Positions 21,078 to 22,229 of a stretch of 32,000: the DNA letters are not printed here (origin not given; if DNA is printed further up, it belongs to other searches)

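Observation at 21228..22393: Signal-less LAS/M15 peptidase with PG-binding domain plus upstream lipoprotein: candidate cell-wall effector/immunity pair, immunity first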

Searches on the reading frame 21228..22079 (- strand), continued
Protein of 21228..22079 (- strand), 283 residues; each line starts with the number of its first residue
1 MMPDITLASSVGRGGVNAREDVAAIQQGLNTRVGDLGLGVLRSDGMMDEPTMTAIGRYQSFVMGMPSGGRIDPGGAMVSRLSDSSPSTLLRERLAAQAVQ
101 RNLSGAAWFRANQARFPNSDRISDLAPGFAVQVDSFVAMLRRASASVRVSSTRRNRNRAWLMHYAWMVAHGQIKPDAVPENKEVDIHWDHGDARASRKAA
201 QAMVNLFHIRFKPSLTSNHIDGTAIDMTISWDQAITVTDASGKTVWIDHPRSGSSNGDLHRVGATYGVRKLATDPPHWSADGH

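Call 28: find_encoding_contigs(protein=P0079, flank=10000, max_places=2)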
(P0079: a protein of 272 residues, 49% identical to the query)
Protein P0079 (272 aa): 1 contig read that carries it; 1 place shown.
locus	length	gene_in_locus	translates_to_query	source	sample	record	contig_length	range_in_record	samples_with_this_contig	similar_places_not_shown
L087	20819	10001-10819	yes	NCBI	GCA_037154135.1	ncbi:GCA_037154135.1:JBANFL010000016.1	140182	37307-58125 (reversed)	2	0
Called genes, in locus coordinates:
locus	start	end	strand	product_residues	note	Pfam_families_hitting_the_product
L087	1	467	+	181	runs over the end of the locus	PF13189:Cytidylate_kin2 (faint), PF13238:AAA_18, PF13671:AAA_33, PF01202:SKI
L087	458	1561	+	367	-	PF00465:Fe-ADH, PF13685:Fe-ADH_2, PF01761:DHQ_synthase, PF24621:DHQS_C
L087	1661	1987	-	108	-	PF04241:DUF423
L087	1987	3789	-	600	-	PF00999:Na_H_Exchanger, PF02254:TrkA_N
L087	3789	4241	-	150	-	PF01592:NifU_N (weak)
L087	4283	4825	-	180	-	PF02674:Colicin_V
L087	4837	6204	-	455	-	PF18073:Zn_ribbon_LapB, PF03796:DnaB_C (faint), PF06745:ATPase, PF13481:AAA_25, PF23442:DUF7125 (weak), PF13541:ChlI (weak)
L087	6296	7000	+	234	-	PF03372:Exo_endo_phos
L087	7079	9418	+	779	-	PF01734:Patatin, PF11856:DUF3376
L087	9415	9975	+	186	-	-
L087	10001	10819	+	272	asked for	-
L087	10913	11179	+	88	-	PF01541:GIY-YIG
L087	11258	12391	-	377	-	PF00226:DnaJ, PF01556:DnaJ_C, PF00684:DnaJ_CXXCXGXG, PF27439:DnaJ_C_2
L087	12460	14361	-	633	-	PF00012:HSP70, PF06723:MreB_Mbl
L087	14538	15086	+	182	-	PF04314:LpqE-like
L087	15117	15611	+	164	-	-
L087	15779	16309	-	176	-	PF02559:CarD_TRCF_RID, PF21095:CarD_C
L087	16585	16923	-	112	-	PF12797:Fer4_2 (faint), PF12837:Fer4_6 (faint), PF13237:Fer4_10 (weak), PF12838:Fer4_7 (weak), PF13187:Fer4_9 (weak), PF00037:Fer4 (weak), PF11953:DUF3470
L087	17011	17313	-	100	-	PF01479:S4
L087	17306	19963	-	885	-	PF22527:DEXQc_Suv3, PF00271:Helicase_C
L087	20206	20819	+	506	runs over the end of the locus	PF01551:Peptidase_M23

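Call 29: find_encoding_contigs(protein=P0089, flank=10000, max_places=2)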
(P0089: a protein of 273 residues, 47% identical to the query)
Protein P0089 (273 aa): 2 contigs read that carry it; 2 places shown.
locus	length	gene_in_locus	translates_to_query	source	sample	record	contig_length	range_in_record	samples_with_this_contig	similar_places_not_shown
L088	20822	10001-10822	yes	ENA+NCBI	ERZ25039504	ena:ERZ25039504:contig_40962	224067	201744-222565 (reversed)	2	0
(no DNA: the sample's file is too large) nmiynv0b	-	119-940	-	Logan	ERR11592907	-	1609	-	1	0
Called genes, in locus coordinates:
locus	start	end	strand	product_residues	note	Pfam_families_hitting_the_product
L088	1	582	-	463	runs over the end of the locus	PF13546:DDE_5, PF01609:DDE_Tnp_1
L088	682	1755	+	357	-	PF01965:DJ-1_PfpI, PF12833:HTH_18, PF00165:HTH_AraC (weak)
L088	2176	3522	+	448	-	-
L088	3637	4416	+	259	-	PF00561:Abhydrolase_1, PF00975:Thioesterase (weak), PF12146:Hydrolase_4, PF12697:Abhydrolase_6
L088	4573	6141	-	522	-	PF12832:MFS_1_like (faint), PF07690:MFS_1, PF00083:Sugar_tr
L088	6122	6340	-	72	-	-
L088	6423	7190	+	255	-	-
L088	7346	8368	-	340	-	PF03401:TctC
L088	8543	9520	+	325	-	PF03401:TctC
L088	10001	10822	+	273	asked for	-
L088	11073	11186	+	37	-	-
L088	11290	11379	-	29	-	-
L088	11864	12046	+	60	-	PF00486:Trans_reg_C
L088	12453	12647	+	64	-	-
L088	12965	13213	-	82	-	-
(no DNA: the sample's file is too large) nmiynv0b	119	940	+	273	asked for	-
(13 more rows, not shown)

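Call 41: search_protein_families(library=pfam, alignment_id=A1, max_evalue=10)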
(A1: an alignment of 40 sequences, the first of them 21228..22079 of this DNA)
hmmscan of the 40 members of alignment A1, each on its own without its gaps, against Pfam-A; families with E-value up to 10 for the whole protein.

A. member 1, window:21228-22079:- (283 aa): 1 family
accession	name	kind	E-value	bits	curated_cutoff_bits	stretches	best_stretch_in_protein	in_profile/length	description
PF01471.23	PG_binding_1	-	0.04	14.5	23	1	19-61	2-40/57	Putative peptidoglycan binding domain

B. families by the number of members that match (of 40 scanned): 14 families
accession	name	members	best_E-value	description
PF01471.23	PG_binding_1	36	1.3e-09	Putative peptidoglycan binding domain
PF09374.15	PG_binding_3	13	7.9e-06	Predicted Peptidoglycan domain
PF01957.25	NfeD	4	0.017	NfeD-like C-terminal, partner-binding domain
PF20240.3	DUF6597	4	0.12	Domain of unknown function (DUF6597)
PF13539.11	Peptidase_M15_4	2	0.013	D-alanyl-D-alanine carboxypeptidase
PF19855.4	DUF6330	1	0.0064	Family of unknown function (DUF6330)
PF16917.10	BPL_LplA_LipB_2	1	0.029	Biotin/lipoate A/B protein ligase family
PF14239.11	RRXRR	1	0.035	RRXRR protein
PF07765.17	KIP1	1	0.12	KIP1-like protein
PF11097.13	DUF2883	1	0.14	Protein of unknown function (DUF2883)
PF10778.14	DehI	1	0.17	Halocarboxylic acid dehydrogenase DehI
PF12386.14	Peptidase_C71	1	0.18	Pseudomurein endo-isopeptidase Pei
PF01427.22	Peptidase_M15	1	0.19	D-ala-D-ala dipeptidase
PF08174.17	Anillin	1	0.29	Cell division protein anillin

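Call 42: search_protein_families(library=pfam, proteins=[L001:4804-5763:+, L001:5760-6311:+, L001:6308-7738:+, L001:7735-8001:+, L085:8170-9510:+, L087:7079-9418:+, L087:9415-9975:+], max_evalue=0.01)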
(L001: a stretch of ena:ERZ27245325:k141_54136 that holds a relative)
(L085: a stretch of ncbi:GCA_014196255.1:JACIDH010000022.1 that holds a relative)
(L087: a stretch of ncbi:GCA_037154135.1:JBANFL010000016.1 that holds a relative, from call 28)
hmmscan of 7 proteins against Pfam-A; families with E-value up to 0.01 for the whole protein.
L001:4804-5763:+ (319 aa): 2 families
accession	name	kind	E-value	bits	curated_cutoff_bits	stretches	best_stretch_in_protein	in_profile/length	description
PF13539.11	Peptidase_M15_4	-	8.9e-11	42.7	25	1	246-307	2-69/70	D-alanyl-D-alanine carboxypeptidase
PF01471.23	PG_binding_1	-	2.9e-05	24.6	23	1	19-66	4-51/57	Putative peptidoglycan binding domain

L001:5760-6311:+ (183 aa): 0 families

L001:6308-7738:+ (476 aa): 7 families
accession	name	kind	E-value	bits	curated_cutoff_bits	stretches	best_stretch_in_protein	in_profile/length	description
PF13489.12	Methyltransf_23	-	9.1e-12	45.4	27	1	32-155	12-123/164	Methyltransferase domain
PF08242.18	Methyltransf_12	-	1.7e-11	45.1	30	1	47-145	1-97/98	Methyltransferase domain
PF13649.12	Methyltransf_25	-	5.1e-11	43.6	27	1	46-144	1-97/97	Methyltransferase domain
PF13847.12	Methyltransf_31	-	2.7e-09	37.3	27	1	44-150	5-111/145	Methyltransferase domain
PF21782.3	PKMT_2nd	-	8.1e-08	33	27.8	1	396-451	1-55/98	PKMT, C-terminal winged helix domain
PF10119.14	MethyTransf_Reg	-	1.3e-07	32.7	25.5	1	218-297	4-84/84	Predicted methyltransferase regulatory domain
PF08241.18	Methyltransf_11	-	3.8e-05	24.7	21.2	1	47-147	1-94/95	Methyltransferase domain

L001:7735-8001:+ (88 aa): 0 families

L085:8170-9510:+ (446 aa): 2 families
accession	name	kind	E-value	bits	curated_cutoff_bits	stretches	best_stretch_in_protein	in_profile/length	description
PF01551.29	Peptidase_M23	-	5.5e-33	113.5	28.7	1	315-411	2-96/96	Peptidase family M23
PF19425.4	Csd3_N2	-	1.5e-05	25.4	27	1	182-302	8-120/122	Csd3 second domain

L087:7079-9418:+ (779 aa): 2 families
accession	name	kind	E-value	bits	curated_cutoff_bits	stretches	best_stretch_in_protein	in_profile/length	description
PF11856.13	DUF3376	-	1e-20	75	25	1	543-732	222-401/514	Protein of unknown function (DUF3376)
PF01734.28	Patatin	-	2.2e-16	61.1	27.7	1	65-330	21-191/191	Patatin-like phospholipase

L087:9415-9975:+ (186 aa): 0 families

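Call 59: search_protein_families(library=padloc, proteins=[window:21228-22079:-], max_evalue=0.1)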
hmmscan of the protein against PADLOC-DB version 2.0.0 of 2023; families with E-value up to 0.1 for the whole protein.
window:21228-22079:- (283 aa): 0 families

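Call 60: search_protein_families(library=phrogs, proteins=[window:21228-22079:-, L001:4804-5760:+], max_evalue=0.1)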
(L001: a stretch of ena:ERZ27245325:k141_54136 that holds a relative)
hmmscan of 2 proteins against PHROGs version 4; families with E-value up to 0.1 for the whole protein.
window:21228-22079:- (283 aa): 0 families

L001:4804-5760:+ (319 aa): 5 families
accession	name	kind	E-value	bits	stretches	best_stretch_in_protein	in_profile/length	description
phrog_2649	-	lysis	3.7e-09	37.8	1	22-76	186-237/261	endolysin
phrog_17001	-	lysis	9e-08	33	2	237-263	189-214/265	endolysin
phrog_1512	-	lysis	6.9e-05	24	0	248-310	73-136/314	endolysin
phrog_1493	-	lysis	0.0009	19.5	1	22-79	252-310/394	endolysin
phrog_1224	-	head and packaging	0.013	15.8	1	19-69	12-61/438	endolysin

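Call 69: find_encoding_contigs(protein=P0032, flank=10000, max_places=1)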
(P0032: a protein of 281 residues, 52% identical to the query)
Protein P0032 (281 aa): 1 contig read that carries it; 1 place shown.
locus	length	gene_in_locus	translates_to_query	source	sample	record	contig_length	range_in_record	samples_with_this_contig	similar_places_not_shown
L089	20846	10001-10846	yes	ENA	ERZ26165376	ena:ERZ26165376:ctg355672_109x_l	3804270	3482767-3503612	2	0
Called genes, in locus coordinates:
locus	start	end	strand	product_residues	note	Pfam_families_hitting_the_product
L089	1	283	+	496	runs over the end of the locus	PF05943:VipB, PF18945:VipB_2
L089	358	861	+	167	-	PF05638:T6SS_HCP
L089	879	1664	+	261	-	PF13432:TPR_16 (weak), PF14559:TPR_19 (weak), PF07024:ImpE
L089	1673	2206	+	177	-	PF04965:GPW_gp25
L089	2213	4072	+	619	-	PF05947:T6SS_TssF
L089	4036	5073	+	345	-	PF06996:T6SS_TssG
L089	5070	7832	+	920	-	PF02861:Clp_N (weak), PF00004:AAA, PF13191:AAA_16 (weak), PF23569:NBD_SMAX1, PF17871:AAA_lid_9, PF07724:AAA_2, PF07728:AAA_5, PF10431:ClpB_D2-small, +3 more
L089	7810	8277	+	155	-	-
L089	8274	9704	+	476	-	PF13489:Methyltransf_23, PF13847:Methyltransf_31, PF08241:Methyltransf_11 (weak), PF08242:Methyltransf_12, PF13649:Methyltransf_25, PF21782:WHD_PKMT (weak)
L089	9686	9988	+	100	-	-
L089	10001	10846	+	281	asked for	PF01471:PG_binding_1 (weak)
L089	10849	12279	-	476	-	PF02321:OEP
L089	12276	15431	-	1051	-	PF00873:ACR_tran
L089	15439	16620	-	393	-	PF25917:BSH_RND, PF25876:HH_MFP_RND, PF25944:Beta-barrel_RND, PF25954:Beta-barrel_RND_2 (weak), PF25967:RND-MFP_C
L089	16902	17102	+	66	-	-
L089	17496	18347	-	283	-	PF00106:adh_short, PF08659:KR, PF13561:adh_short_C2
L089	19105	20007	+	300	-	PF00378:ECH_1, PF16113:ECH_2, PF00378:ECH_1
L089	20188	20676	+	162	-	PF03625:DUF302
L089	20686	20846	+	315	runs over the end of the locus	PF04143:Sulf_transp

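Call 70: find_encoding_contigs(protein=P0027, flank=10000, max_places=1)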
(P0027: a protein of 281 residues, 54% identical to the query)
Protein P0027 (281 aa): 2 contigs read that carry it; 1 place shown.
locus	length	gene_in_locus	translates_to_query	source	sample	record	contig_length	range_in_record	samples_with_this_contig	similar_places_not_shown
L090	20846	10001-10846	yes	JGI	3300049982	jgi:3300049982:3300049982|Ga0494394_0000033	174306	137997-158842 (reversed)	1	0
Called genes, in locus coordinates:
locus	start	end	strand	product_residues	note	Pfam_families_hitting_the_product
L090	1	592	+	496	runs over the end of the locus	PF05943:VipB, PF18945:VipB_2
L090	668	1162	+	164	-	PF05638:T6SS_HCP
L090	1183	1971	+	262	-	PF14559:TPR_19, PF07024:ImpE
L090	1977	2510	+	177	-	PF04965:GPW_gp25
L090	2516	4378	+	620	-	PF05947:T6SS_TssF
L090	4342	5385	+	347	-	PF06996:T6SS_TssG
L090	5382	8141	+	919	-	PF02861:Clp_N (weak), PF13191:AAA_16 (weak), PF23569:NBD_SMAX1, PF00004:AAA, PF17871:AAA_lid_9, PF07724:AAA_2, PF07728:AAA_5, PF10431:ClpB_D2-small, +3 more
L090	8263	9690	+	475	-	PF13489:Methyltransf_23, PF13847:Methyltransf_31, PF08241:Methyltransf_11 (weak), PF08242:Methyltransf_12, PF13649:Methyltransf_25, PF10119:MethyTransf_Reg (weak), PF21782:WHD_PKMT (weak)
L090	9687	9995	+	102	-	-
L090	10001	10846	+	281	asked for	-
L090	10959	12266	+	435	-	PF07690:MFS_1, PF06779:MFS_4 (weak)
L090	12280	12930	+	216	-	PF04115:Ureidogly_lyase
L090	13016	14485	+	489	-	-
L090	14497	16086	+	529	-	-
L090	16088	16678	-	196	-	PF00440:TetR_N, PF13305:TetR_C_33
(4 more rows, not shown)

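Call 71: find_encoding_contigs(protein=P0113, flank=10000, max_places=1)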
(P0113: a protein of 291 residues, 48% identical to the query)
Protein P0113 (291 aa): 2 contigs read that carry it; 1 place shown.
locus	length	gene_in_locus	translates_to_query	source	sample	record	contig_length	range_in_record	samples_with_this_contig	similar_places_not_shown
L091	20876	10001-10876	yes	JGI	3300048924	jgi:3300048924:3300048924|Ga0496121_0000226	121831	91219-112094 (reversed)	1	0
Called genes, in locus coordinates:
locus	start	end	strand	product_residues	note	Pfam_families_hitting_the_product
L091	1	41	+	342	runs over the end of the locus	PF06812:ImpA_N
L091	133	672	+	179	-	PF05591:T6SS_VipA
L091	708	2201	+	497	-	PF05943:VipB, PF18945:VipB_2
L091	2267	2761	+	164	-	PF05638:T6SS_HCP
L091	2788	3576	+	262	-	PF13428:TPR_14 (faint), PF14559:TPR_19 (weak), PF07024:ImpE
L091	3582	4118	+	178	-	PF04965:GPW_gp25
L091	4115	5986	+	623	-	PF05947:T6SS_TssF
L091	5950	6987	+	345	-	PF06996:T6SS_TssG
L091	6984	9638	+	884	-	PF02861:Clp_N (weak), PF13191:AAA_16, PF23569:NBD_SMAX1, PF00004:AAA, PF17871:AAA_lid_9, PF07724:AAA_2, PF07728:AAA_5, PF10431:ClpB_D2-small, +5 more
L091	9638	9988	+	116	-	-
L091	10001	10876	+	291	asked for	PF01471:PG_binding_1 (weak)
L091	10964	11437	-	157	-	-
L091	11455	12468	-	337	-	PF01471:PG_binding_1, PF09374:PG_binding_3 (faint), PF00959:Phage_lysozyme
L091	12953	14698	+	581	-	PF03865:ShlB (faint)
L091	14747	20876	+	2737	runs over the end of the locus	PF05860:TPS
